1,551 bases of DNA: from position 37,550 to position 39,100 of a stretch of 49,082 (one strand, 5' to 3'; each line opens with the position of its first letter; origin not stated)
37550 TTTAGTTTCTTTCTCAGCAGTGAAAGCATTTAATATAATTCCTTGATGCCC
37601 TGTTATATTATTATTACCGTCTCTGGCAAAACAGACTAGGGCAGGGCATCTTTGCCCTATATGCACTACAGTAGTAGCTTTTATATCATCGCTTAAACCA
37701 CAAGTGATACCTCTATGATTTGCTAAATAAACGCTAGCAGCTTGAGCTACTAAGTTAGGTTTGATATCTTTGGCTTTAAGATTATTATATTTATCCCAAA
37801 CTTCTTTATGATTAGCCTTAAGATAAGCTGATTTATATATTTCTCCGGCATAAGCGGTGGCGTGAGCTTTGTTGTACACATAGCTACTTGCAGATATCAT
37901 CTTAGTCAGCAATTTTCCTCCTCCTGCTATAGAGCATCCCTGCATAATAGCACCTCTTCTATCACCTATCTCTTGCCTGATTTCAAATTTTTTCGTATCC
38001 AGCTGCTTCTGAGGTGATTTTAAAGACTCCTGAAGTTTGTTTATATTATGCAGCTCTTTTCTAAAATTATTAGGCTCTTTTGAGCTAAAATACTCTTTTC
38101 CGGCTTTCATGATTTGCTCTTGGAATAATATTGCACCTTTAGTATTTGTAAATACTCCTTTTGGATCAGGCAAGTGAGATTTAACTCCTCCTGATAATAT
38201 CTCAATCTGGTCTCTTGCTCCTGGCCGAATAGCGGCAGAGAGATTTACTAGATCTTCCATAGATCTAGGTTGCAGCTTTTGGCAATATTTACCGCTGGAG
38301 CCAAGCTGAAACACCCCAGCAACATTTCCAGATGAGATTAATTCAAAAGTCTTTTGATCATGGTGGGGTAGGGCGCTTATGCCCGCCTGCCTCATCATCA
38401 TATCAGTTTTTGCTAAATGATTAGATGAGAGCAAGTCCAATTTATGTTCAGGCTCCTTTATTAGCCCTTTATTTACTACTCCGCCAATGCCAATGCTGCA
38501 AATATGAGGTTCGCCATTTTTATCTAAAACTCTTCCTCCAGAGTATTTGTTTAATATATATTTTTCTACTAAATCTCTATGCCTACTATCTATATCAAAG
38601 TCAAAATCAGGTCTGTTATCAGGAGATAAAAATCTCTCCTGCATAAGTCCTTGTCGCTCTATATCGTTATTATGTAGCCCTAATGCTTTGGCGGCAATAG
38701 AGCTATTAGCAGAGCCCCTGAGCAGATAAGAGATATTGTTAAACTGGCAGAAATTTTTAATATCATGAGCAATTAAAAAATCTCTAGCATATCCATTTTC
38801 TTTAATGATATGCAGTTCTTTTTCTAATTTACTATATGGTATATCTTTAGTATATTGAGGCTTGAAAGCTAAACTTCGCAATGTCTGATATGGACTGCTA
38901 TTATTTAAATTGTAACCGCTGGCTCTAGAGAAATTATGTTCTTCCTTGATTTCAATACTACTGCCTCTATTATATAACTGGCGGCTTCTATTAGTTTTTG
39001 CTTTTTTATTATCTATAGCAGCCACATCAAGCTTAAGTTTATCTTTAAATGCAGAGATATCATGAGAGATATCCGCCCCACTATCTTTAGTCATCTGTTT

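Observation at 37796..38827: C-family (DnaE-like) DNA polymerase palm/fingers core embedded in-frame in a conjugative relaxase-helicase-primase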

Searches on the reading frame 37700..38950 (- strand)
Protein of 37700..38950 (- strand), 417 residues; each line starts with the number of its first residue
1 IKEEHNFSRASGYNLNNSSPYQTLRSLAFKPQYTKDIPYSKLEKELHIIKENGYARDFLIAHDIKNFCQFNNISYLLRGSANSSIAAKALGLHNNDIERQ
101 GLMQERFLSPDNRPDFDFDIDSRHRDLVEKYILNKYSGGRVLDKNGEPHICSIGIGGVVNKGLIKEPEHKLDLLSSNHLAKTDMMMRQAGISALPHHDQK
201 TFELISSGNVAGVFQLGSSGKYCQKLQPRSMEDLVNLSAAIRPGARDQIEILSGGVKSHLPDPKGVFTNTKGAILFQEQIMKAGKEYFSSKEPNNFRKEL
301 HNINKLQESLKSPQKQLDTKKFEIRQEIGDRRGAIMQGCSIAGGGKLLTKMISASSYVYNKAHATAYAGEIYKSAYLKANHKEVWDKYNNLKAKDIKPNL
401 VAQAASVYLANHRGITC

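Call 4: search_protein_families(library=pfam, proteins=[window:37796-38827:-], max_evalue=1)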
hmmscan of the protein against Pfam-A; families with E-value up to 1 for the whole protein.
window:37796-38827:- (344 aa): 2 families
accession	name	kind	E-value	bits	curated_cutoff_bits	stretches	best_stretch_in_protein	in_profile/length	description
PF17657.6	DNA_pol3_finger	-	2.4e-18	66.5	22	1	147-267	19-150/166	Bacterial DNA polymerase III alpha subunit finger domain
PF07733.18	DNA_pol3_alpha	-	1.4e-17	64.6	23.9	1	1-100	27-129/260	Bacterial DNA polymerase III alpha NTPase domain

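Call 5: search_protein_families(library=ncbifam, proteins=[window:37796-38827:-], max_evalue=1)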
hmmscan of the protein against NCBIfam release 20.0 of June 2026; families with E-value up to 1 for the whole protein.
window:37796-38827:- (344 aa): 13 families
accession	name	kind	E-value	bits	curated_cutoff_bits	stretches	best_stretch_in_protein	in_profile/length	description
NF005298.0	PRK06826.1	equivalog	4e-41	140.7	1260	2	147-340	574-770/1151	DNA polymerase III subunit alpha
TIGR00594.1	polc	superfamily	4.6e-38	130.9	434.35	2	147-344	579-773/1022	DNA polymerase III subunit alpha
NF004226.0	PRK05673.1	equivalog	5.5e-36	123.9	1002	2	146-342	580-773/1146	DNA polymerase III subunit alpha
NF004225.0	PRK05672.1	subfamily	5.3e-33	114.2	939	2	1-96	317-414/1047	error-prone DNA polymerase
NF005617.0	PRK07374.1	equivalog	6.7e-32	110.4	1653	2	147-340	591-781/1170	DNA polymerase III subunit alpha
NF005377.0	PRK06920.1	equivalog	7.9e-30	103.4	1806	2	145-340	558-748/1108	DNA polymerase III subunit alpha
NF005516.0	PRK07135.1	equivalog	7.1e-26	90.7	1084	2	152-343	517-703/974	DNA polymerase III DnaE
NF004550.0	PRK05898.1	equivalog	1.4e-25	89.7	1182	2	146-340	507-696/971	DNA polymerase III subunit alpha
NF007079.0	PRK09532.1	equivalog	8.3e-23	80.5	1525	2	1-100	331-433/876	DNA polymerase III subunit alpha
NF005582.0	PRK07279.1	equivalog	1e-22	80.1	1279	2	149-343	516-705/1033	DNA polymerase III subunit alpha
NF005616.0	PRK07373.1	equivalog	0.00065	18.3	646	1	314-340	34-60/449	DNA polymerase III subunit alpha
NF001688.0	PRK00448.1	equivalog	0.067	10.7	873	0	1-50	857-906/1445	PolC-type DNA polymerase III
TIGR01405.1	polC_Gram_pos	equivalog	0.2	9.3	1043.45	0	315-340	1034-1059/1211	DNA polymerase III subunit alpha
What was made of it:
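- Closest known: Pol III alpha. Different: It scores far below every NCBIfam DnaE or PolC cutoff (call 5).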

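Call 8: search_dna_similar(query=window:37796-38827:-, collection=plasmids, mode=protein, max_rows=40)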
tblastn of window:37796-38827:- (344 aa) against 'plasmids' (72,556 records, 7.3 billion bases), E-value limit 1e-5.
Records with a match: 966; places in all: 1012; records where one place covers at least 80% of the query: 224.
Best place of each record, by identity: <60% 966.
By first word of the organism name: Ralstonia 131; Burkholderia 127; Acinetobacter 122; Rhizobium 84; Streptomyces 60; Agrobacterium 54; Shinella 26; Cupriavidus 17; Paraburkholderia 17; Sinorhizobium 16; and 128 more.
By predicted mobility (MOB-suite, as given by PLSDB): non-mobilizable 450; mobilizable 271; conjugative 245.
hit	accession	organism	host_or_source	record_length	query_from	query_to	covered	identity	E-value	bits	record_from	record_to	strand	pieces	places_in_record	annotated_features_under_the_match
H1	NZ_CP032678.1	Pseudomonas sp. Leaf58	Arabidopsis,whole organism,phyllosphere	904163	1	340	99%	30.6%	3e-12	133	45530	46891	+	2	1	dnaE: DNA polymerase III subunit alpha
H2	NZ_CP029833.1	Azospirillum ramasamyi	single cell,Cow dung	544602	1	340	99%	30.1%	1e-14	141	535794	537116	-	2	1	dnaE: DNA polymerase III subunit alpha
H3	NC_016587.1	Azospirillum lipoferum 4B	-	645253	1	340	99%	30.0%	2e-14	141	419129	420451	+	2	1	dnaE: DNA polymerase III subunit alpha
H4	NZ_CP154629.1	Acetoanaerobium noterae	cell culture,Sludge of a digestion ...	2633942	1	340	91%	31.7%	3e-15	146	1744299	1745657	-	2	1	none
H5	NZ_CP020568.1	Kitasatospora aureofaciens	whole organism,soil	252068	4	344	99%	29.0%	7e-12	141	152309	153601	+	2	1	error-prone DNA polymerase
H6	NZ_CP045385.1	Ruegeria sp. THAF33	pure culture,Surface of a polyethylene ...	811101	1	340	92%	31.0%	3e-13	136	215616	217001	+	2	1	dnaE: DNA polymerase III subunit alpha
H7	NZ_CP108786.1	Embleya sp. NBC_00888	-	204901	1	339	93%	30.5%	5e-10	126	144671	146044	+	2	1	dnaE: DNA polymerase III subunit alpha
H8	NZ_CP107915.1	Streptomyces sp. NBC_00445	-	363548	1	337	92%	30.7%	8e-9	124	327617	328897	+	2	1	error-prone DNA polymerase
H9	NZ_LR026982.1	Rhodoplanes serenus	-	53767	1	344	100%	28.2%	8e-10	125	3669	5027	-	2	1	error-prone DNA polymerase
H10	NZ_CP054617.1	Azospirillum oryzae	cell culture,soil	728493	1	340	91%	30.8%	2e-14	141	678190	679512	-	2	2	dnaE: DNA polymerase III subunit alpha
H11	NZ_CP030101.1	Listeria monocytogenes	Environment,water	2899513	1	339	99%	28.4%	3e-15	153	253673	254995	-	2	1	none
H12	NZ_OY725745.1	Monoglobus pectinilyticus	-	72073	1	340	91%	30.7%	4e-10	127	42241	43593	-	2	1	DNA polymerase III subunit alpha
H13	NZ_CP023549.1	Rhodobacter sp. CZR27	cell culture,paddy soil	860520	1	340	92%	30.3%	1e-11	131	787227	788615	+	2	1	dnaE: DNA polymerase III subunit alpha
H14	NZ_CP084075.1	Fusobacterium vincentii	-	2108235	1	344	89%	31.4%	1e-12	136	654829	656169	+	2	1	none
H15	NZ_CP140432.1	Acinetobacter baumannii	Homo sapiens,Wound/Abscess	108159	4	340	97%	28.7%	5e-11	127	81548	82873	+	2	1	dnaE: DNA polymerase III subunit alpha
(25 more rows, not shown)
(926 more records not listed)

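Call 10: find_homologous_proteins(query=window:37796-38827:-, max_evalue=0.00001)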
Query window:37796-38827:- (344 aa): 44 proteins with E <= 0.00001 among 4001 candidates.
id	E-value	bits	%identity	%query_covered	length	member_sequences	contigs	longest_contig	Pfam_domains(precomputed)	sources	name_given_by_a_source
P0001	9.4e-22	95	27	69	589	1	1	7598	PF17657.7,PF07733.19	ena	-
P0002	1.6e-21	95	26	67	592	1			PF17657.7,PF07733.19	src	-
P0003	3.1e-21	94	29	61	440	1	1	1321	PF17657.7,PF07733.19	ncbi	ncbi:MAG: DNA polymerase III subunit alpha, partial [Rhodospirillales bacterium]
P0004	9.0e-21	92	27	62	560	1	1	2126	PF17657.7,PF07733.19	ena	-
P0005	7.4e-19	86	27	61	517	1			PF14579.13,PF17657.7,PF07733.19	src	-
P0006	4.1e-18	84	30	55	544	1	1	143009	PF17657.7,PF07733.19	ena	-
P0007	4.4e-18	83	24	65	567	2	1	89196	PF14579.13,PF17657.7,PF07733.19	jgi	jgi:DNA polymerase-3 subunit alpha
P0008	6.2e-18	83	30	62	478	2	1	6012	PF14579.13,PF17657.7,PF07733.19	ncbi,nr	ncbi:MAG TPA: DNA polymerase III subunit alpha, partial [Parvularcula sp.]|nr:DNA polymerase III sub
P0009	8.4e-18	83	31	71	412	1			PF17657.7,PF07733.19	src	-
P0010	1.0e-17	82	32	56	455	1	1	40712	PF17657.7,PF07733.19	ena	-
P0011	2.5e-17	81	29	66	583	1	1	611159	PF14579.13,PF17657.7,PF07733.19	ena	-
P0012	5.0e-17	80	27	69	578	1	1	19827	PF17657.7,PF07733.19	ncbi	-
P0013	7.8e-16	76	27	57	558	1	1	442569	PF14579.13,PF17657.7,PF07733.19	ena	-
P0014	8.0e-16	76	27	56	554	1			PF17657.7,PF07733.19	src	-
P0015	1.8e-15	75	28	61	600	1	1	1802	PF14579.13,PF17657.7,PF07733.19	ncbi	ncbi:MAG: DNA polymerase III subunit alpha, partial [Pseudomonadota bacterium]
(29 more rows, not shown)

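Call 14: search_solved_structures(query=window:37700-38950:-, max_evalue=0.001, show_alignments=3)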
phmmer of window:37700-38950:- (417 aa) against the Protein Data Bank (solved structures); distinct sequences matched with E-value up to 0.001: 9.
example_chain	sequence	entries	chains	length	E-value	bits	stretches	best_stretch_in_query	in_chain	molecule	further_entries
3e0d_A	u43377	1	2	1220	7e-25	91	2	40-141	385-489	DNA polymerase III subunit alpha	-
2hpi_A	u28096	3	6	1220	7.1e-25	91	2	40-141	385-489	DNA polymerase III alpha subunit | DNA polymerase III subunit alpha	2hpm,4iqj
5lew_A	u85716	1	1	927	5.1e-21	78.3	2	191-383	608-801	DNA polymerase III subunit alpha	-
7pu7_A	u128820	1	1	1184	1e-20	77.2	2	191-383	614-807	DNA polymerase III subunit alpha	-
2hnh_A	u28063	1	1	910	3.8e-16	62.2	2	190-381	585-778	DNA polymerase III alpha subunit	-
2hqa_A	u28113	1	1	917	3.9e-16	62.2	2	190-381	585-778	DNA polymerase III alpha subunit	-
4jom_A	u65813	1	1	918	3.9e-16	62.2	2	190-381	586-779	DNA polymerase III subunit alpha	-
5m1s_A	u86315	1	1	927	4.1e-16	62.1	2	190-381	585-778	DNA polymerase III subunit alpha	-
5fku_A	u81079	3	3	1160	9.1e-16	61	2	190-381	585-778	DNA POLYMERASE III SUBUNIT ALPHA | DNA POLYMERASE III ALPHA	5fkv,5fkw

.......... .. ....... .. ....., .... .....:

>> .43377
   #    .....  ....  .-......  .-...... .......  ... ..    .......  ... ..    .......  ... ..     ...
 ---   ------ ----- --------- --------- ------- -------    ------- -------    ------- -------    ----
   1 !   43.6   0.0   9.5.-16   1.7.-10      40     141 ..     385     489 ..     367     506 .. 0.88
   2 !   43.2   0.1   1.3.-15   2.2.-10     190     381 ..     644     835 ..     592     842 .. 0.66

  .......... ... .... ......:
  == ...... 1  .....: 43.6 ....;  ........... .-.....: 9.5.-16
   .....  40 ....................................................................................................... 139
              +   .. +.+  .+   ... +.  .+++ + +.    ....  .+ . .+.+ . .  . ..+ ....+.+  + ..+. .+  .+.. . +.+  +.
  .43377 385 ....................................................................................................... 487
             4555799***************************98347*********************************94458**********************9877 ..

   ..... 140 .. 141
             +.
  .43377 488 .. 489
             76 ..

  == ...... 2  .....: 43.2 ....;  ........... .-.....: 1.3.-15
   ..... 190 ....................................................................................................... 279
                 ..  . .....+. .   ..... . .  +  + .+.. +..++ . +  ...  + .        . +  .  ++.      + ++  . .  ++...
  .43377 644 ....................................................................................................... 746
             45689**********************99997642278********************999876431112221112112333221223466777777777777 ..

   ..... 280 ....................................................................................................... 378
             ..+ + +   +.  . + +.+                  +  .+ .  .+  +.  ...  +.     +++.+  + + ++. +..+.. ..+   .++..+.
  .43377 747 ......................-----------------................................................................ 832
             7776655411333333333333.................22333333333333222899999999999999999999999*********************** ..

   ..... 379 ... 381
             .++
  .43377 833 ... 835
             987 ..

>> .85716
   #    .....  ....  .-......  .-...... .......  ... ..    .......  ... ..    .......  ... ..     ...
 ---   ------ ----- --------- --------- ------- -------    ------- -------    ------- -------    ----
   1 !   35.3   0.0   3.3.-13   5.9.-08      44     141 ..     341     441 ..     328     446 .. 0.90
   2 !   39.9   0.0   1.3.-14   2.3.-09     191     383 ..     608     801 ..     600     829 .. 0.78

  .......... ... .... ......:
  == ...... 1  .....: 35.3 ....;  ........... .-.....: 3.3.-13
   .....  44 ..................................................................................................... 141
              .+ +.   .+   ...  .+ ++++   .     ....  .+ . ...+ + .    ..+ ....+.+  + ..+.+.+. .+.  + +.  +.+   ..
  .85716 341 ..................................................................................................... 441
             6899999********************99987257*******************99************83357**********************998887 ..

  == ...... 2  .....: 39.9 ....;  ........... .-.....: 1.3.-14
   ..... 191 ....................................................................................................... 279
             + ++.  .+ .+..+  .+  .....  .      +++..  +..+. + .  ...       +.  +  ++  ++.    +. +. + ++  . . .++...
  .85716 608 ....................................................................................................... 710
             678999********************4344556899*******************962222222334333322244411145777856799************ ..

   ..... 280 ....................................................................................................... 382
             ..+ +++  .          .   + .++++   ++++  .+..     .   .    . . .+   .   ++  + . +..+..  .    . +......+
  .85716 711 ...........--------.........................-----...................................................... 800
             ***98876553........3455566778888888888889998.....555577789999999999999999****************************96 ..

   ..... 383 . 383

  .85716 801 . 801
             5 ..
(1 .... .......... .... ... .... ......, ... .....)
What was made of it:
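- Checked: phmmer against PDB gives 7e-25 to Taq Pol III alpha (call 14).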

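Call 25: search_protein_representatives(alignment_id=A2)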
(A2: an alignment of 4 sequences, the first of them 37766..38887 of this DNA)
Query: 4 sequences, 376 profile positions. Proteins with E-value up to 0.001 (for the whole library): 20124; up to 1e-10: 12434; up to 1e-30: 3997. The best 150 are listed.
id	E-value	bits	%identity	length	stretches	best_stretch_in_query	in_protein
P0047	6.9e-196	667.0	-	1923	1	1-376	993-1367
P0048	2.5e-184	628.9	-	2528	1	1-376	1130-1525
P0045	1.9e-175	599.7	-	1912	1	4-376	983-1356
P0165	2.6e-108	378.8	-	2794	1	1-371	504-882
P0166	9.3e-92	324.3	-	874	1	2-373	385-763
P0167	4.0e-76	272.8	-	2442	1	19-370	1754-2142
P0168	8.4e-75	268.5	-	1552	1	4-355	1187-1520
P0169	2.1e-67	244.1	-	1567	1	9-371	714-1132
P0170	2.6e-65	237.3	-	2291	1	13-375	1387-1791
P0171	7.6e-64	232.4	-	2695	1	19-373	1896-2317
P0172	8.3e-64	232.3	-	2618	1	5-368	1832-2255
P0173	1.2e-54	202.1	-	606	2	21-370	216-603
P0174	8.7e-54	199.3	-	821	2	169-366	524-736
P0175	4.7e-53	196.9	-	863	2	165-365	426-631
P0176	5.1e-53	196.8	-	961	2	168-368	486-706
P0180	3.8e-51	190.6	-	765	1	11-368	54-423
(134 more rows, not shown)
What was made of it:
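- The family is rare, at about 13 clusters at 50% identity among 1.84 billion representatives (call 25).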

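Call 26: search_protein_families(library=pfam, proteins=[P0165, P0166, P0167, P0168, P0169], max_evalue=0.00001)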
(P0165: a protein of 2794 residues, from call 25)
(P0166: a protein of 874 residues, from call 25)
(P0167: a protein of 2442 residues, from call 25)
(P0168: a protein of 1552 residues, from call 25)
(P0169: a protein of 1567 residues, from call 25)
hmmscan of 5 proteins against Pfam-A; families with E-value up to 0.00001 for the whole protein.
P0165 (2794 aa): 6 families
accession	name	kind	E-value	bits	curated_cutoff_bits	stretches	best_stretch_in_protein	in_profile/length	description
PF07733.18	DNA_pol3_alpha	-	1.9e-22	80.6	23.9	1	508-623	6-122/260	Bacterial DNA polymerase III alpha NTPase domain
PF23796.1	DUF7174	-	2.1e-18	66.9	27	0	2465-2496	118-149/153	Family of unknown function (DUF7174)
PF17657.6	DNA_pol3_finger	-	1e-15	57.9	22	1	702-828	26-161/166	Bacterial DNA polymerase III alpha subunit finger domain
PF06810.17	Phage_scaffold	-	3.8e-11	43.7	35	0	2371-2409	94-132/170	Phage capsid assembly scaffolding protein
PF23781.1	Phage_TAC_16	-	1.1e-06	28.9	27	0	2388-2421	44-77/114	Phage tail assembly chaperone protein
PF02338.25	OTU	-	1.7e-06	29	23.3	0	229-341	17-121/128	OTU-like cysteine protease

P0166 (874 aa): 2 families
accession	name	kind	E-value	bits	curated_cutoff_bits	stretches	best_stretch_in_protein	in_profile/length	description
PF07733.18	DNA_pol3_alpha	-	4.5e-19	69.5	23.9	1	385-499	3-119/260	Bacterial DNA polymerase III alpha NTPase domain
PF17657.6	DNA_pol3_finger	-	1.1e-15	57.8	22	1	571-696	16-150/166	Bacterial DNA polymerase III alpha subunit finger domain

P0167 (2442 aa): 5 families
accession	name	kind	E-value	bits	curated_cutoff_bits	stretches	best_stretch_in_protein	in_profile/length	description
PF13604.12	AAA_30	-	1.7e-43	149.1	27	1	403-626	2-186/191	AAA domain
PF03389.21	MobA_MobL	-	4.8e-43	148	26.7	1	15-230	1-218/224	MobA/MobL family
PF07733.18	DNA_pol3_alpha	-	5.2e-35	121.8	23.9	1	1736-1859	2-126/260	Bacterial DNA polymerase III alpha NTPase domain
PF17657.6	DNA_pol3_finger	-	3.3e-21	75.7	22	1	1932-2087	2-164/166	Bacterial DNA polymerase III alpha subunit finger domain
PF13245.12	AAA_19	-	1.2e-18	68.1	25.1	1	407-573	1-133/134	AAA domain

P0168 (1552 aa): 8 families
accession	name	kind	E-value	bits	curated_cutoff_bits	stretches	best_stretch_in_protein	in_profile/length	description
PF13604.12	AAA_30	-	8.1e-38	130.5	27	1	277-457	8-188/191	AAA domain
PF07733.18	DNA_pol3_alpha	-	1.1e-28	101.1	23.9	1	1187-1305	9-130/260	Bacterial DNA polymerase III alpha NTPase domain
PF13245.12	AAA_19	-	1.1e-18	68.1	25.1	1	285-400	10-131/134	AAA domain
PF17657.6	DNA_pol3_finger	-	1.7e-12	47.4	22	1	1357-1483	19-164/166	Bacterial DNA polymerase III alpha subunit finger domain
PF01443.25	Viral_helicase1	-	1.7e-08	35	21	0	291-402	3-101/228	Viral superfamily 1 RNA helicase core domain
PF13086.12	AAA_11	-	1.7e-06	28.4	27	0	275-310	6-41/257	AAA domain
PF13401.12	AAA_22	-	2.7e-06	28.2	27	0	288-394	7-123/130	AAA domain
PF07728.20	AAA_5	-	3.1e-06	27.7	22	0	289-389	2-97/139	AAA domain (dynein-related subfamily)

P0169 (1567 aa): 2 families
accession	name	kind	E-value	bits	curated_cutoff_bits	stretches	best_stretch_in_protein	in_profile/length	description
PF07733.18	DNA_pol3_alpha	-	1.3e-36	127.1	23.9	1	724-841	18-135/260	Bacterial DNA polymerase III alpha NTPase domain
PF17657.6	DNA_pol3_finger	-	1.4e-30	106.2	22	1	904-1075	1-163/166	Bacterial DNA polymerase III alpha subunit finger domain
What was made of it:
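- Closest known: Rickettsia massiliae WP_012152867. Different: They have no relaxase, helicase or Toprim (call 26).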

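Call 28: search_protein_families(library=pfam, proteins=[P0170, P0171, P0172, P0173, P0180], max_evalue=0.00001)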
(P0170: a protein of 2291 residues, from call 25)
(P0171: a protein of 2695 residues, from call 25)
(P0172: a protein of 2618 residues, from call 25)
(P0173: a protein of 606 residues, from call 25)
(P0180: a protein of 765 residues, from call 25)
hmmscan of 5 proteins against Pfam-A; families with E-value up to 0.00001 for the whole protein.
P0170 (2291 aa): 7 families
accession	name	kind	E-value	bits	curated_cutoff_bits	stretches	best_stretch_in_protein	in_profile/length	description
PF13604.12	AAA_30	-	5.8e-38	131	27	1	81-297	1-190/191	AAA domain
PF07733.18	DNA_pol3_alpha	-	7.4e-36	124.5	23.9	1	1388-1499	16-127/260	Bacterial DNA polymerase III alpha NTPase domain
PF17657.6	DNA_pol3_finger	-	4e-23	82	22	1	1573-1713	2-151/166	Bacterial DNA polymerase III alpha subunit finger domain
PF13245.12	AAA_19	-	6.1e-16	59.2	25.1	1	86-239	1-132/134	AAA domain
PF01751.28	Toprim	-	1.1e-06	29.1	23.1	1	1232-1297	2-80/96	Toprim domain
PF13362.12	Toprim_3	-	2.1e-06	28.5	27.2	1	1232-1301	2-71/95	Toprim domain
PF13401.12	AAA_22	-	3.1e-06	28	27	0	96-233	4-124/130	AAA domain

P0171 (2695 aa): 6 families
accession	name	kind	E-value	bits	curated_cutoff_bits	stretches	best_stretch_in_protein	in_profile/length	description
PF03389.21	MobA_MobL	-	1e-56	192.7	26.7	1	30-242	1-220/224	MobA/MobL family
PF07733.18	DNA_pol3_alpha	-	6.9e-34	118.1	23.9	1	1892-2007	17-132/260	Bacterial DNA polymerase III alpha NTPase domain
PF13604.12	AAA_30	-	2.3e-32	112.8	27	1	424-633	3-183/191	AAA domain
PF17657.6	DNA_pol3_finger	-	1.5e-26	93.2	22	1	2077-2254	6-165/166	Bacterial DNA polymerase III alpha subunit finger domain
PF13245.12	AAA_19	-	5.1e-14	53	25.1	1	427-577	1-132/134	AAA domain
PF01751.28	Toprim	-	4.4e-07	30.4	23.1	1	1717-1786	2-89/96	Toprim domain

P0172 (2618 aa): 6 families
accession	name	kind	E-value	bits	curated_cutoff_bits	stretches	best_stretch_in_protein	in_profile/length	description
PF03389.21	MobA_MobL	-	9.8e-54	182.9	26.7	1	54-257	1-217/224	MobA/MobL family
PF07733.18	DNA_pol3_alpha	-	4.4e-35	122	23.9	1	1835-1967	9-140/260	Bacterial DNA polymerase III alpha NTPase domain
PF13604.12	AAA_30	-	2.4e-34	119.2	27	1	463-669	4-183/191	AAA domain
PF17657.6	DNA_pol3_finger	-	8e-23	81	22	1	2035-2200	8-162/166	Bacterial DNA polymerase III alpha subunit finger domain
PF13245.12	AAA_19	-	1.3e-14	55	25.1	1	477-615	12-132/134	AAA domain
PF13538.12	UvrD_C_2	-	3.4e-06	27.2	27.4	1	881-921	1-48/52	UvrD-like helicase C-terminal domain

P0173 (606 aa): 2 families
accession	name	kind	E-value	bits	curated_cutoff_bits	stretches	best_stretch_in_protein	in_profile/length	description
PF07733.18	DNA_pol3_alpha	-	7.1e-73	245.9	23.9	2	194-328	1-134/260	Bacterial DNA polymerase III alpha NTPase domain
PF17657.6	DNA_pol3_finger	-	2.1e-48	164.3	22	1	390-552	1-166/166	Bacterial DNA polymerase III alpha subunit finger domain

P0180 (765 aa): 2 families
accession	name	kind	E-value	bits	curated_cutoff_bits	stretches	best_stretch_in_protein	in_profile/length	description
PF07733.18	DNA_pol3_alpha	-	1.3e-33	117.2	23.9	1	57-172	16-131/260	Bacterial DNA polymerase III alpha NTPase domain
PF17657.6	DNA_pol3_finger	-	1.4e-22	80.2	22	1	236-371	27-163/166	Bacterial DNA polymerase III alpha subunit finger domain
